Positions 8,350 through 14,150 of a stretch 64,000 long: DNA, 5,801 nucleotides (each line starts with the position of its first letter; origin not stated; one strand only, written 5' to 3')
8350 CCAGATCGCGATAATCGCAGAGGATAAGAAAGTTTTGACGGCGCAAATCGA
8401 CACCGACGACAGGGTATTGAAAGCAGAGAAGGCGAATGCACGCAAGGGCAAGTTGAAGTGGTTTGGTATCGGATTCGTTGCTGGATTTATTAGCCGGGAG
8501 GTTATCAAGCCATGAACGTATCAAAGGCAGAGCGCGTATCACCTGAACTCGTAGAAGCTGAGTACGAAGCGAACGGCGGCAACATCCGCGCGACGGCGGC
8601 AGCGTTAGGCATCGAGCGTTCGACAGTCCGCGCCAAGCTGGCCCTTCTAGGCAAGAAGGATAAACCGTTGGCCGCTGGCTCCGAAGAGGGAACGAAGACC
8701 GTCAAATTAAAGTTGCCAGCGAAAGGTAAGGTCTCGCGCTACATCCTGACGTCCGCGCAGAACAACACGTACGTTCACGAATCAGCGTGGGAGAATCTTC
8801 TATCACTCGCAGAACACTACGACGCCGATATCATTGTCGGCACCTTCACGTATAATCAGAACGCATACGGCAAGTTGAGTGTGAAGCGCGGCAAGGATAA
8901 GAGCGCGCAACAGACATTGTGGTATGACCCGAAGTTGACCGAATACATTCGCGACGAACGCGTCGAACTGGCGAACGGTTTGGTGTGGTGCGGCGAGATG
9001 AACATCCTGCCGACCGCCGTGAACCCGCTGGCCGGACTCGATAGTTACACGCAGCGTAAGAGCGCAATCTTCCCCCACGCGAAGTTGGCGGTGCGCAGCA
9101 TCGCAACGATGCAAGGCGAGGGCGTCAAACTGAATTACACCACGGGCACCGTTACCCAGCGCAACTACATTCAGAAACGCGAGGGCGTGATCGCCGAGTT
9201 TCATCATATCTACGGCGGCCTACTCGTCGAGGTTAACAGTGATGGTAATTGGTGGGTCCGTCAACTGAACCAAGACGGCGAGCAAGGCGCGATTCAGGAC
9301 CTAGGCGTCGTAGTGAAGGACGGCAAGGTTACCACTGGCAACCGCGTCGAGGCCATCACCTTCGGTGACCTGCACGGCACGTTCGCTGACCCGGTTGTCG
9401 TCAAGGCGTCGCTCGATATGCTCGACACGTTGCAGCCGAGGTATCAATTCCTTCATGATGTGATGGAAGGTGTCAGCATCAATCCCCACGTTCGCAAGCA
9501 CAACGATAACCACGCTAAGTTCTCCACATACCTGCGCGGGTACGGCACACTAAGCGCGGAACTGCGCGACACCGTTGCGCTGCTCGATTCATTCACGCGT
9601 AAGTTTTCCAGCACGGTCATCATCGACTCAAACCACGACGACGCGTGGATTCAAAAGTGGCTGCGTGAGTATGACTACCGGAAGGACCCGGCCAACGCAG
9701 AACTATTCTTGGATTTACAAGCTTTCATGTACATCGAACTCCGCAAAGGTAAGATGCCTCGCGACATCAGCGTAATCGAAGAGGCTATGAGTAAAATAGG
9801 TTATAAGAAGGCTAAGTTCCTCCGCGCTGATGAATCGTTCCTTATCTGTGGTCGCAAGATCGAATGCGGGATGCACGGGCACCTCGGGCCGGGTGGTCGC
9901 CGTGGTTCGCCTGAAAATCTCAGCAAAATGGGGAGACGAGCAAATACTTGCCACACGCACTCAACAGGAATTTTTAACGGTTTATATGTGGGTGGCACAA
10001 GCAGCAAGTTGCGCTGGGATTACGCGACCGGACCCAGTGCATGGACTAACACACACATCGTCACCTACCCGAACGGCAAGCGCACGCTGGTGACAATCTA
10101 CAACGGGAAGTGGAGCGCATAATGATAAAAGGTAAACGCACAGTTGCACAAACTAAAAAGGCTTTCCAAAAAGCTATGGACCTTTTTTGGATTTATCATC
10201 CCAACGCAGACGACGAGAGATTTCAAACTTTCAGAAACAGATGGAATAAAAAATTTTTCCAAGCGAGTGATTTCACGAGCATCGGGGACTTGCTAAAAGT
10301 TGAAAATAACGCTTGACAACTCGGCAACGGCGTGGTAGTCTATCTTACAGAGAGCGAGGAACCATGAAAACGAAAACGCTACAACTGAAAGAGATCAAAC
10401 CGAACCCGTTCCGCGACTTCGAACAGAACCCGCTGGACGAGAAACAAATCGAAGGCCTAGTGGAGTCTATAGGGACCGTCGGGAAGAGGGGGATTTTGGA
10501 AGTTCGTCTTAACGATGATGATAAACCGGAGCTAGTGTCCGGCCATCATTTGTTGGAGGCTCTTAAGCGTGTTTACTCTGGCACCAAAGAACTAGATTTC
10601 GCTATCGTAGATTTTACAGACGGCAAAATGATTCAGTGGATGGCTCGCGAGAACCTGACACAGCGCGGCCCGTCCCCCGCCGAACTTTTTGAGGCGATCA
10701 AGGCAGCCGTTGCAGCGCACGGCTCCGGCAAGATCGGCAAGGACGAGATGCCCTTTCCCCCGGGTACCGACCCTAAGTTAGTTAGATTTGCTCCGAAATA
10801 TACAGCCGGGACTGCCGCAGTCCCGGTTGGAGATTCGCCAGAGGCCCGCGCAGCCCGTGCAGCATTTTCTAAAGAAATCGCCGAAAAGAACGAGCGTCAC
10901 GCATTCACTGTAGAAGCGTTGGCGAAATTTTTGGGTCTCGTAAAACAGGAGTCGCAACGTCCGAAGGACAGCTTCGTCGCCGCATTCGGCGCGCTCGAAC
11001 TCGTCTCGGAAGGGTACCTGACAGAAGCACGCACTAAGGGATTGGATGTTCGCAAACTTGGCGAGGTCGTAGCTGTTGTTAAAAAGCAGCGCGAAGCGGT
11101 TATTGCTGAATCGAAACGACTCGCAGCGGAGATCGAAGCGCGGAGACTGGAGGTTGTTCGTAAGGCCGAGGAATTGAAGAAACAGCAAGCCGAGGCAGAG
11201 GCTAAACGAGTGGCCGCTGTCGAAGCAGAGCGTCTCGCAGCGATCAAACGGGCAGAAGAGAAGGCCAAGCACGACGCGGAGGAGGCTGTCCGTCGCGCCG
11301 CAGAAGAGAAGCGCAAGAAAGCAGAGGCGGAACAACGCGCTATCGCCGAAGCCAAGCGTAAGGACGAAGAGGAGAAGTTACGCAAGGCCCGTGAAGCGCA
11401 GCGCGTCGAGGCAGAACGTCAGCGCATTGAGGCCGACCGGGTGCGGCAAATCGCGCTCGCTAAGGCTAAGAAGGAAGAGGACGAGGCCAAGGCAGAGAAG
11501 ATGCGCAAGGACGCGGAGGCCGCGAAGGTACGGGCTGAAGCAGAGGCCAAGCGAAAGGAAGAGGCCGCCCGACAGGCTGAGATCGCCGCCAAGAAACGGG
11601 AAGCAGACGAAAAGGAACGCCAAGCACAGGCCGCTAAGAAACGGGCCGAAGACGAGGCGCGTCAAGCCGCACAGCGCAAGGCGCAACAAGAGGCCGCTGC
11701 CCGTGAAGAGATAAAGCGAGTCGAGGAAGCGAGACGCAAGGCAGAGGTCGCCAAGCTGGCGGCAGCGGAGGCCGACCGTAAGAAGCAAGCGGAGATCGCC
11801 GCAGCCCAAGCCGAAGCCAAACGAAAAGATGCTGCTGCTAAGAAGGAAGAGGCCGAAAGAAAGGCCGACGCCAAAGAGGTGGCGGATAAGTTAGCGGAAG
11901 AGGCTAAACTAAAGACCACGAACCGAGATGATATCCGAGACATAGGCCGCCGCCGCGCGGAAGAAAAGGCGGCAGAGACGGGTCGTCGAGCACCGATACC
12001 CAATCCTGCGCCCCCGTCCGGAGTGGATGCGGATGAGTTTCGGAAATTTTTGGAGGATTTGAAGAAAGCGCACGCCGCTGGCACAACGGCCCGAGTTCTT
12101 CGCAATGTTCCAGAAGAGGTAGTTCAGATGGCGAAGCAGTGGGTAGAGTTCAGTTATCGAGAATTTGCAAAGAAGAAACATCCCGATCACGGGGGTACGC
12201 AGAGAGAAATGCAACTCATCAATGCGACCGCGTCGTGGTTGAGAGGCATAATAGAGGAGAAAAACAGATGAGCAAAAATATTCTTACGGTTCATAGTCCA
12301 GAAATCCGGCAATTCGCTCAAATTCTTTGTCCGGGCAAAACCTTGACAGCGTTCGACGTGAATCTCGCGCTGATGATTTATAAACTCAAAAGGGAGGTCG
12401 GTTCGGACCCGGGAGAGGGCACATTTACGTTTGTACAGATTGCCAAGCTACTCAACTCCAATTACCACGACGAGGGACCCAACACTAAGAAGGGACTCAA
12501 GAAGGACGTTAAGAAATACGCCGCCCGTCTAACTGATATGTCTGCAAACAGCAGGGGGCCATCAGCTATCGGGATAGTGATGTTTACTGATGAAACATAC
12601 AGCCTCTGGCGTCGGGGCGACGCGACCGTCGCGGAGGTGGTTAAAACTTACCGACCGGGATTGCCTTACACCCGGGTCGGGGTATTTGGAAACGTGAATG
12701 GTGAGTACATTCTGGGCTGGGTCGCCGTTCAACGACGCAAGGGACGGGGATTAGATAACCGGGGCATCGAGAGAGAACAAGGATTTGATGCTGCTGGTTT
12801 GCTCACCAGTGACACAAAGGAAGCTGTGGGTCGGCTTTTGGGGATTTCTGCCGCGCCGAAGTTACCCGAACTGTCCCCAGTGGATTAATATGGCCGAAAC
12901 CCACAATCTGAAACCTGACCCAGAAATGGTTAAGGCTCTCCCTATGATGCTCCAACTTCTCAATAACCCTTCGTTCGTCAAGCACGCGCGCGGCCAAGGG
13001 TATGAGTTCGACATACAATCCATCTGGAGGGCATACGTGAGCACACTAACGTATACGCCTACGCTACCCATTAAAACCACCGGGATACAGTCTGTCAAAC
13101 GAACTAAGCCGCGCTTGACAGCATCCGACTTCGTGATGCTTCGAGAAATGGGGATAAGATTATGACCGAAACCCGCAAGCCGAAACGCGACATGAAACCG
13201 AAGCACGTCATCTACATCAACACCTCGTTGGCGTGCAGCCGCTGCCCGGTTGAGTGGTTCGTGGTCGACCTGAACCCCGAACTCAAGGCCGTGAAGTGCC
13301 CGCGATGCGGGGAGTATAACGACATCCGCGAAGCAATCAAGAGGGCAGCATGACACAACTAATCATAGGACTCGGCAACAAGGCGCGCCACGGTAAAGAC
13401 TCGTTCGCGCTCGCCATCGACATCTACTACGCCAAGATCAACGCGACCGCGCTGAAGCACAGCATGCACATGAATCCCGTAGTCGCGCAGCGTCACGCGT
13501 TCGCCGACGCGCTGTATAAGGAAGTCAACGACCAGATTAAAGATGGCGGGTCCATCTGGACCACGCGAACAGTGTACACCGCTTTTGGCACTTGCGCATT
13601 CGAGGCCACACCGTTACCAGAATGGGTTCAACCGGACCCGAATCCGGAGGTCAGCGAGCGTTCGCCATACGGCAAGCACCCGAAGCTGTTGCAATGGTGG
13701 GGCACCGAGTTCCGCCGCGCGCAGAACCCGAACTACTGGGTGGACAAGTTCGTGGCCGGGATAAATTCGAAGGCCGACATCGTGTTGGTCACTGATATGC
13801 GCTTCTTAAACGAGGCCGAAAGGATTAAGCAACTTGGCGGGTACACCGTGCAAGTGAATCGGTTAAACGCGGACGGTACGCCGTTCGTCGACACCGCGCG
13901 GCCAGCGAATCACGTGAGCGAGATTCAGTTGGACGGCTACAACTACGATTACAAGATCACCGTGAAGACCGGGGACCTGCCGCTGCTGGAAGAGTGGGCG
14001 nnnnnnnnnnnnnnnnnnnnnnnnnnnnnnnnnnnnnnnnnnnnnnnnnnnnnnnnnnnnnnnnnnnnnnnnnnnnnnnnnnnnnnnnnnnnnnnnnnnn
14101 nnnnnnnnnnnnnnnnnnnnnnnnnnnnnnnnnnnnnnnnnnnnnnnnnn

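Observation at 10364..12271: ParB-like domain, ~300-residue charged single-helix spacer and J-domain in one protein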

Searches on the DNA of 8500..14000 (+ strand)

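Call 8: search_dna_similar(query=window:8500-14000:+, collection=phages, mode=near, max_rows=20)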
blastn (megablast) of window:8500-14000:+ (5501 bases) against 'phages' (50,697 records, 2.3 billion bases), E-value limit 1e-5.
No match.

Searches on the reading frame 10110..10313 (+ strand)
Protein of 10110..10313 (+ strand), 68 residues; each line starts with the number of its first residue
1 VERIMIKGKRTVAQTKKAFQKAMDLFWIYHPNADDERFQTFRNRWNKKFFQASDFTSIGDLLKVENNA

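Call 83: search_protein_families(library=ncbifam, proteins=[window:10110-10313:+], max_evalue=1)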
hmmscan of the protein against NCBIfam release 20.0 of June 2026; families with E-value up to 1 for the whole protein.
window:10110-10313:+ (68 aa): 1 family
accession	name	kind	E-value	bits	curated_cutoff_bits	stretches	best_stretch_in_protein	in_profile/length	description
NF047474.1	GDSL_LA_2486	hypoth_equivalog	0.023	13.9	300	1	9-55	141-188/326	LA_2486 family SGNH/GDSL-type esterase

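Call 84: search_protein_families(library=padloc, proteins=[window:10110-10313:+], max_evalue=1)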
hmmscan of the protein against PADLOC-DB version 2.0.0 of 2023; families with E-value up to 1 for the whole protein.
window:10110-10313:+ (68 aa): 1 family
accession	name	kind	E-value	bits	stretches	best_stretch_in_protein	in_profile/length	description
PDLC02054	Cas10b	-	0.0077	13.1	1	13-49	131-167/537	-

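Call 85: search_protein_families(library=pfam, proteins=[window:10110-10313:+], max_evalue=0.1)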
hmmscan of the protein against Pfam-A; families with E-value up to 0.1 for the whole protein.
window:10110-10313:+ (68 aa): 0 families

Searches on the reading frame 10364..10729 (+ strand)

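Call 6: search_protein_families(library=pfam, proteins=[window:10364-10729:+], max_evalue=10)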
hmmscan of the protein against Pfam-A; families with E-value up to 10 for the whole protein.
seq(122 aa): 2 families
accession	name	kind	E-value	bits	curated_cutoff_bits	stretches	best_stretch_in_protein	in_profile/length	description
PF02195.25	ParB_N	-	0.079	13.5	26.3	1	4-98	4-94/95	ParB N-terminal domain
PF09636.16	XkdW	-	0.12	12.5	24.6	1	63-118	1-55/57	XkdW protein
